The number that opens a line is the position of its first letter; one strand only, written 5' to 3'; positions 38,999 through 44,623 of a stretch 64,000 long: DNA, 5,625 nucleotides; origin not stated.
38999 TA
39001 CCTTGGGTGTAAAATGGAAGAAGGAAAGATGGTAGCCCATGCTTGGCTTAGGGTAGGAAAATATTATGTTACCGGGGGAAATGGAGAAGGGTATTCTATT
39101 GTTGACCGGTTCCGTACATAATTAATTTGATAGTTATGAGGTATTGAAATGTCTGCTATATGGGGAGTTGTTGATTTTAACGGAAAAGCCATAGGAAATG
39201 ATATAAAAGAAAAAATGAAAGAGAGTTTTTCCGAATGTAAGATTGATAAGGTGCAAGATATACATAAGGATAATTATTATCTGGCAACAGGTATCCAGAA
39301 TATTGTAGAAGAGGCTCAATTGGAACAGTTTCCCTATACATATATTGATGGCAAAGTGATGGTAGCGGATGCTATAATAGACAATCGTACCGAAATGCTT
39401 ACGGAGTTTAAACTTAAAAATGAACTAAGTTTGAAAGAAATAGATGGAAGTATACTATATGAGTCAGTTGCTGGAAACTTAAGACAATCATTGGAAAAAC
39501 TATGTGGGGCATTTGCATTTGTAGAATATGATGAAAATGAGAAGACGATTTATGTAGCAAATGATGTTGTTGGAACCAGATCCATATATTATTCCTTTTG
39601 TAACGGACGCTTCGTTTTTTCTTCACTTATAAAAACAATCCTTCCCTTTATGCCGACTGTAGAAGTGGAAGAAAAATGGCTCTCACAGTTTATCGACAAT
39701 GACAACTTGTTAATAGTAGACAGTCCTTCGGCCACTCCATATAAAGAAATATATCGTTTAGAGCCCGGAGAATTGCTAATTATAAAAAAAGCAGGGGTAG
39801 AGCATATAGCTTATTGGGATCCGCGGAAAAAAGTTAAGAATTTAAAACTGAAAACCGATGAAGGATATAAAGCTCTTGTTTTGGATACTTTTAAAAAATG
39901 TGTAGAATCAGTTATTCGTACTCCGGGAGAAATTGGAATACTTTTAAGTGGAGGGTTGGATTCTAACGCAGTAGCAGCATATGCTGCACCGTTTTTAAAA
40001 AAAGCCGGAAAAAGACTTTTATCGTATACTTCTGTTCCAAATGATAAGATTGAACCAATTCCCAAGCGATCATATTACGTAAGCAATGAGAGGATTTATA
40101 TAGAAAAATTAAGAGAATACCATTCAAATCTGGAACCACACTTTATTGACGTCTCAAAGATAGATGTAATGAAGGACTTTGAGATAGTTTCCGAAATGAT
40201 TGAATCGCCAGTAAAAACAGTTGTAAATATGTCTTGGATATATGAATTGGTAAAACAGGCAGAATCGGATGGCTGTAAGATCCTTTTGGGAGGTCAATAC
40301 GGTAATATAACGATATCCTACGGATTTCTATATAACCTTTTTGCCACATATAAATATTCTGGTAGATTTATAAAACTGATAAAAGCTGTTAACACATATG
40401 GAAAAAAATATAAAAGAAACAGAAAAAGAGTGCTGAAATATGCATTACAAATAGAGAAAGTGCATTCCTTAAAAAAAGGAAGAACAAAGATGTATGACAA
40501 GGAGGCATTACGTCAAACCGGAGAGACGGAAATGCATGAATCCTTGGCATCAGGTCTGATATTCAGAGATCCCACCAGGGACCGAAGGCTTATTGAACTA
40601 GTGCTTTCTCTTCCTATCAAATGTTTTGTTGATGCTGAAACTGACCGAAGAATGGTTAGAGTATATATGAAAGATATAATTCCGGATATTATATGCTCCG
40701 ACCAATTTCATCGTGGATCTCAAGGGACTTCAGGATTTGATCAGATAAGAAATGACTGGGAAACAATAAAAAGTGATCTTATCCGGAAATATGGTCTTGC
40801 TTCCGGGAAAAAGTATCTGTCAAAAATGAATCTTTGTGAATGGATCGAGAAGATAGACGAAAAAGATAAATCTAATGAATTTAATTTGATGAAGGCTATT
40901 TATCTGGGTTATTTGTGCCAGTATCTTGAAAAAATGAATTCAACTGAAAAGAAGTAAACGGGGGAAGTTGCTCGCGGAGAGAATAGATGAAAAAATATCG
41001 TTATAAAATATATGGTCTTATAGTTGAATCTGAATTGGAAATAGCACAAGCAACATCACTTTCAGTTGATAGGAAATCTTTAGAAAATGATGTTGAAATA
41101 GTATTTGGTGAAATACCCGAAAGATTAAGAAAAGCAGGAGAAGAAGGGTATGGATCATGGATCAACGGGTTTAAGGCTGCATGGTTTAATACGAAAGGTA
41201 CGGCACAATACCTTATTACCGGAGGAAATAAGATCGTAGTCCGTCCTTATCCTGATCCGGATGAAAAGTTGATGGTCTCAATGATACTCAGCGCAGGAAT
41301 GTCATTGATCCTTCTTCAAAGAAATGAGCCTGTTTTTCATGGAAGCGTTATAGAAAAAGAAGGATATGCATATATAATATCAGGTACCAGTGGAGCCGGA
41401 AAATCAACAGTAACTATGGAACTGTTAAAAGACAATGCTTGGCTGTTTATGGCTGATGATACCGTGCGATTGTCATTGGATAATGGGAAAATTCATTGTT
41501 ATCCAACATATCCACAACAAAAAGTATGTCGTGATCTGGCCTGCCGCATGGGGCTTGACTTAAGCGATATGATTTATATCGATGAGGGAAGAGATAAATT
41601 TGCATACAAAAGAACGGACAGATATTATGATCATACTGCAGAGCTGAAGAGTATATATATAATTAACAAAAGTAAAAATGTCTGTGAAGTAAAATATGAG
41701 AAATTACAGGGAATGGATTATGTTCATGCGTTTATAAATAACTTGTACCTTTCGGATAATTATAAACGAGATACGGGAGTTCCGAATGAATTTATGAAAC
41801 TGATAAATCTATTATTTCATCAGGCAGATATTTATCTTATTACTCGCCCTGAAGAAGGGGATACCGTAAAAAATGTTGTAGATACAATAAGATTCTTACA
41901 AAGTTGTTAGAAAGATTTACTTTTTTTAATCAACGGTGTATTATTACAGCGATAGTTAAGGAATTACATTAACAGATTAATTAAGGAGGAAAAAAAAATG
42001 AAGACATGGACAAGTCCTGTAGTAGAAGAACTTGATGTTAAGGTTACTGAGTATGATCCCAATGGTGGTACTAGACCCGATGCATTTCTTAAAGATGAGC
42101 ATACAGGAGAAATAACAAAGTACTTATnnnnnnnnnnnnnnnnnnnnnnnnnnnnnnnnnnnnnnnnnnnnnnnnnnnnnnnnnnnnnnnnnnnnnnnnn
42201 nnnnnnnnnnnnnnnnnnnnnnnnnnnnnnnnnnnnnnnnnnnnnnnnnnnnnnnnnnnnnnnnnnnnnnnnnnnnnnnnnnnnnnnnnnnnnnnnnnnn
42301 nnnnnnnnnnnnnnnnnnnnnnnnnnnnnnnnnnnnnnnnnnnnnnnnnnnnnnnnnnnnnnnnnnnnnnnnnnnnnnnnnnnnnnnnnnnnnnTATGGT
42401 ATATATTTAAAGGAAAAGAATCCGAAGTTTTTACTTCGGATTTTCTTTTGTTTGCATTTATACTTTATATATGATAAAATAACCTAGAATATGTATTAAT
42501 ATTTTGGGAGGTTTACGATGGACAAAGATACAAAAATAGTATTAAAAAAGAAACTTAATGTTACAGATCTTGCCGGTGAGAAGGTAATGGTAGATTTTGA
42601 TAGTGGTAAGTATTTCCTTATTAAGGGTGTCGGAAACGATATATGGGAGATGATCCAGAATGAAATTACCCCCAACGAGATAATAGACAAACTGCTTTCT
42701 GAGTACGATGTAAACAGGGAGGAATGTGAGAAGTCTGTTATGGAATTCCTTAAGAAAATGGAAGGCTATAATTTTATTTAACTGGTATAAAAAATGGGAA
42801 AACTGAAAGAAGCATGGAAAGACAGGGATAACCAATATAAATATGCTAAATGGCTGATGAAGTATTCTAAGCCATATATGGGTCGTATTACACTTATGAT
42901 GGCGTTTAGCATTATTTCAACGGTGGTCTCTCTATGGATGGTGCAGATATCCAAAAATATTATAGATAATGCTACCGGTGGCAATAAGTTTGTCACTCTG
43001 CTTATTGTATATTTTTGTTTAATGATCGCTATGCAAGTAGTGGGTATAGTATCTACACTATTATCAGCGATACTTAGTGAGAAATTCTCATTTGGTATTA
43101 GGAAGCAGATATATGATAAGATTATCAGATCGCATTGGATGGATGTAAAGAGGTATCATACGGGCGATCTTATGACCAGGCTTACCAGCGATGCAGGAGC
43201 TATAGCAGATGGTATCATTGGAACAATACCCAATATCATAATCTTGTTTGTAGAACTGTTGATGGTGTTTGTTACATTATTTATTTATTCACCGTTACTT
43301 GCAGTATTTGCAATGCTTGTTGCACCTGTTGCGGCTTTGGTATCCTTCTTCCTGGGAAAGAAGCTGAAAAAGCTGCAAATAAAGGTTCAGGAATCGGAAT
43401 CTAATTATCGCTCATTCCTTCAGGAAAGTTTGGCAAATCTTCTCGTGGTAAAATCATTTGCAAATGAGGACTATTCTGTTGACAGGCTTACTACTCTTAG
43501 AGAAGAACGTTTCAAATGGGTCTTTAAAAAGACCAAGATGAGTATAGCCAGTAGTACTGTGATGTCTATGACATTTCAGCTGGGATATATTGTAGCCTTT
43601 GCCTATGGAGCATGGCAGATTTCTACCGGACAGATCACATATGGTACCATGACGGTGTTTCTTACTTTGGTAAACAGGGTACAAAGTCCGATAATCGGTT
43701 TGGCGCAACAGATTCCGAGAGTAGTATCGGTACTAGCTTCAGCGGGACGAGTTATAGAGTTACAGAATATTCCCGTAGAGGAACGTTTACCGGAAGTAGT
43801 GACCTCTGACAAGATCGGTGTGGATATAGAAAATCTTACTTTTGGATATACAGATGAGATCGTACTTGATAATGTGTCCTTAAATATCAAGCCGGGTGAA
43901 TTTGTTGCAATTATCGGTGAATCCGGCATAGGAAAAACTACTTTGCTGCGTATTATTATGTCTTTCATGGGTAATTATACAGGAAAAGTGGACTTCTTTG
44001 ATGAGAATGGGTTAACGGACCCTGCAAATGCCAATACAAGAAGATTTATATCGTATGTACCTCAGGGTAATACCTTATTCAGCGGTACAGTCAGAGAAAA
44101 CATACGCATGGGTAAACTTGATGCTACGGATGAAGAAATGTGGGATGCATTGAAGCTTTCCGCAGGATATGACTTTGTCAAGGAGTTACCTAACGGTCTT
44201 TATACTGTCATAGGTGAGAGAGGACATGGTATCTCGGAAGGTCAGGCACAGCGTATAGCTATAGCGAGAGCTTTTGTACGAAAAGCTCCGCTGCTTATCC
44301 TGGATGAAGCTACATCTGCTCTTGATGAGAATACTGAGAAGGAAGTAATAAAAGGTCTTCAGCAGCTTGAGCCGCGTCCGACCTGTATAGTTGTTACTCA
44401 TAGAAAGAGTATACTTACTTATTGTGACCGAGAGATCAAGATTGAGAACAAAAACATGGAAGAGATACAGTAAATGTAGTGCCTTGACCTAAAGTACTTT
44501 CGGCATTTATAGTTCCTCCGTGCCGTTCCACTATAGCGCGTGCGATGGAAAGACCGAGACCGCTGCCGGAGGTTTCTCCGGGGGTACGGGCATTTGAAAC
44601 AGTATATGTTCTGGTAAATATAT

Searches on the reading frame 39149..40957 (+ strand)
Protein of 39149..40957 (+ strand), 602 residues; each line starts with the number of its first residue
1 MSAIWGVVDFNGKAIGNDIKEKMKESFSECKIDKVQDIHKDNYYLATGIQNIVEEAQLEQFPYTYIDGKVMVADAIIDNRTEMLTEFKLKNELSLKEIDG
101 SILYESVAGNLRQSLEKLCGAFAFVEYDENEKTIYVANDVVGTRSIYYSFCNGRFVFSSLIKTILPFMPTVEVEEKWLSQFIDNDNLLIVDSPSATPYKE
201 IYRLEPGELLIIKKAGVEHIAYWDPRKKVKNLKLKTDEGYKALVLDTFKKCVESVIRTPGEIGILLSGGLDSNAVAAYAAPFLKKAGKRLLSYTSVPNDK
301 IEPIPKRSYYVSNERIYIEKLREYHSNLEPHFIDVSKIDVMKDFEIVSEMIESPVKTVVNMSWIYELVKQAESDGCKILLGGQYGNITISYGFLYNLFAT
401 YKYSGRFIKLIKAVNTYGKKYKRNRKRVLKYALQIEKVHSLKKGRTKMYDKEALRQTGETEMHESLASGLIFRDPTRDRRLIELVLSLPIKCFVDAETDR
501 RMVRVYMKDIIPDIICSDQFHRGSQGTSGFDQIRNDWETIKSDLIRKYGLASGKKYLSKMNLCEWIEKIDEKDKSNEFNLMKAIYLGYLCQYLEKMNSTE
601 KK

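Call 5: search_protein_families(library=pfam, proteins=[window:39149-40957:+])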
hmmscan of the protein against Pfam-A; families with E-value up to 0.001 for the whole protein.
window:39149-40957:+ (602 aa): 4 families
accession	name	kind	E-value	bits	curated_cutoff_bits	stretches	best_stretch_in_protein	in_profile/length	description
PF00733.27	Asn_synthase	-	4.1e-18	66.6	21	1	244-516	2-281/354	Asparagine synthase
PF13537.11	GATase_7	-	5.5e-13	49.4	25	1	68-165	22-122/123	Glutamine amidotransferase domain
PF13522.11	GATase_6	-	0.00021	21.7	27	1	99-159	69-129/130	Glutamine amidotransferase domain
PF12481.13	DUF3700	-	0.00045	20.2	27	1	113-159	124-171/228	Aluminium induced protein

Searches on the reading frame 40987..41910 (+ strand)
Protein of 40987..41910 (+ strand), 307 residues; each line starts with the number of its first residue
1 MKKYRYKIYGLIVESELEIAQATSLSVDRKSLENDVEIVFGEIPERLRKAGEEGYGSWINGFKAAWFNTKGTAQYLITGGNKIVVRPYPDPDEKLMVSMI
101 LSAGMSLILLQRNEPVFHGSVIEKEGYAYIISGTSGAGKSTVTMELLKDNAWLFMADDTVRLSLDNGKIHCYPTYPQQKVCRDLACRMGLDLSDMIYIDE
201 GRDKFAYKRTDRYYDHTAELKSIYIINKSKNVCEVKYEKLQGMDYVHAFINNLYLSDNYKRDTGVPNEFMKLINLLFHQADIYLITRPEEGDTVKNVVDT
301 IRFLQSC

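Call 5: search_protein_families(library=pfam, proteins=[window:40987-41910:+])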
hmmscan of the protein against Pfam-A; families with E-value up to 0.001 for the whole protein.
window:40987-41910:+ (307 aa): 1 family
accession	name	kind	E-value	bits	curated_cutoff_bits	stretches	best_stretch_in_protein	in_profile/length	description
PF07475.17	Hpr_kinase_C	-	1.4e-06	28.4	33.3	1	116-165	8-56/171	HPr Serine kinase C-terminal domain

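Call 43: search_protein_families(library=ncbifam, proteins=[window:40987-41910:+], max_evalue=0.01)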
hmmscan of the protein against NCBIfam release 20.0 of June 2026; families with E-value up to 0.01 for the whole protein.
window:40987-41910:+ (307 aa): 5 families
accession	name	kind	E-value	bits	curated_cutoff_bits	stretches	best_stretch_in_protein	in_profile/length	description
TIGR04352.1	HprK_rel_A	equivalog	4.1e-07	29.4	200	1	116-173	98-154/280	HprK-related kinase A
TIGR00679.1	hpr-ser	equivalog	9.1e-07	28.4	240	1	116-163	133-179/300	HPr(Ser) kinase/phosphatase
TIGR04249.1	SCM_chp_ScmC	equivalog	1.1e-05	24.9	125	1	117-176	128-188/292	SynChlorMet cassette protein ScmC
TIGR04355.1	HprK_rel_B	hypoth_equivalog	0.00011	21.5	200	1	75-172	107-201/351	HprK-related kinase B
TIGR03263.1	guanyl_kin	equivalog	0.0054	16.4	160.45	1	128-151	3-26/180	guanylate kinase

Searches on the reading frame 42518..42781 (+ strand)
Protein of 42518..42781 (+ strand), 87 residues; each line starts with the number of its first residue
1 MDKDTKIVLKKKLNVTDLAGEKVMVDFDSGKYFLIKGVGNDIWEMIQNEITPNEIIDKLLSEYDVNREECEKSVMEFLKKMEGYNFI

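Call 5: search_protein_families(library=pfam, proteins=[window:42518-42781:+])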
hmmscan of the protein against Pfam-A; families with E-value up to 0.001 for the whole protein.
window:42518-42781:+ (87 aa): 1 family
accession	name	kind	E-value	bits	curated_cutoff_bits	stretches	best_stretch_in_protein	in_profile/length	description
PF05402.18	PqqD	-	6.1e-17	62.1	23.4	1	21-87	1-67/67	Coenzyme PQQ synthesis protein D (PqqD)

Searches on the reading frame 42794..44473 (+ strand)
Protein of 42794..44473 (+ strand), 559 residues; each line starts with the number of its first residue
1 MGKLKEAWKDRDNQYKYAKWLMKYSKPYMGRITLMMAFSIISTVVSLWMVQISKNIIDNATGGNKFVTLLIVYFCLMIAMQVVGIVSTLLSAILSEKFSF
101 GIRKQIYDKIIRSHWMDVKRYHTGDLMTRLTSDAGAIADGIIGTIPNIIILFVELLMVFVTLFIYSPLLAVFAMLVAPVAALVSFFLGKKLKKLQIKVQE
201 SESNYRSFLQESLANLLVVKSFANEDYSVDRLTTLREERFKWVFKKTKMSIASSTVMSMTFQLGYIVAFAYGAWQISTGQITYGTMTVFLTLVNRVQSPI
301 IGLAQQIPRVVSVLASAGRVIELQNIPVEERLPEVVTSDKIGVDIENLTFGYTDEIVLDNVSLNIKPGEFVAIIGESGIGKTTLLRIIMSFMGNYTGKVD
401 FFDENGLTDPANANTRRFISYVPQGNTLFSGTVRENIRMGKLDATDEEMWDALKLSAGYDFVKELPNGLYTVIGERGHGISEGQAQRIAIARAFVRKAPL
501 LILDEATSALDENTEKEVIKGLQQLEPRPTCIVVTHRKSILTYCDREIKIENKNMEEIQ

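Call 5: search_protein_families(library=pfam, proteins=[window:42794-44473:+])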
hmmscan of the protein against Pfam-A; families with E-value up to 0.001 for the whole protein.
window:42794-44473:+ (559 aa): 4 families
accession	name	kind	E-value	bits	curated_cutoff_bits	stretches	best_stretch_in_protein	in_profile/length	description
PF00664.28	ABC_membrane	-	1.3e-42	146.8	28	1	33-298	2-272/274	ABC transporter transmembrane region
PF00005.33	ABC_tran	-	3.7e-29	102.5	25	1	358-508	1-137/137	ABC transporter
PF02463.25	SMC_N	-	1.5e-08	34.7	40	1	489-554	150-215/220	RecF/RecN/SMC N terminal domain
PF13401.12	AAA_22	-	0.0004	21.1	27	0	369-415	6-33/130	AAA domain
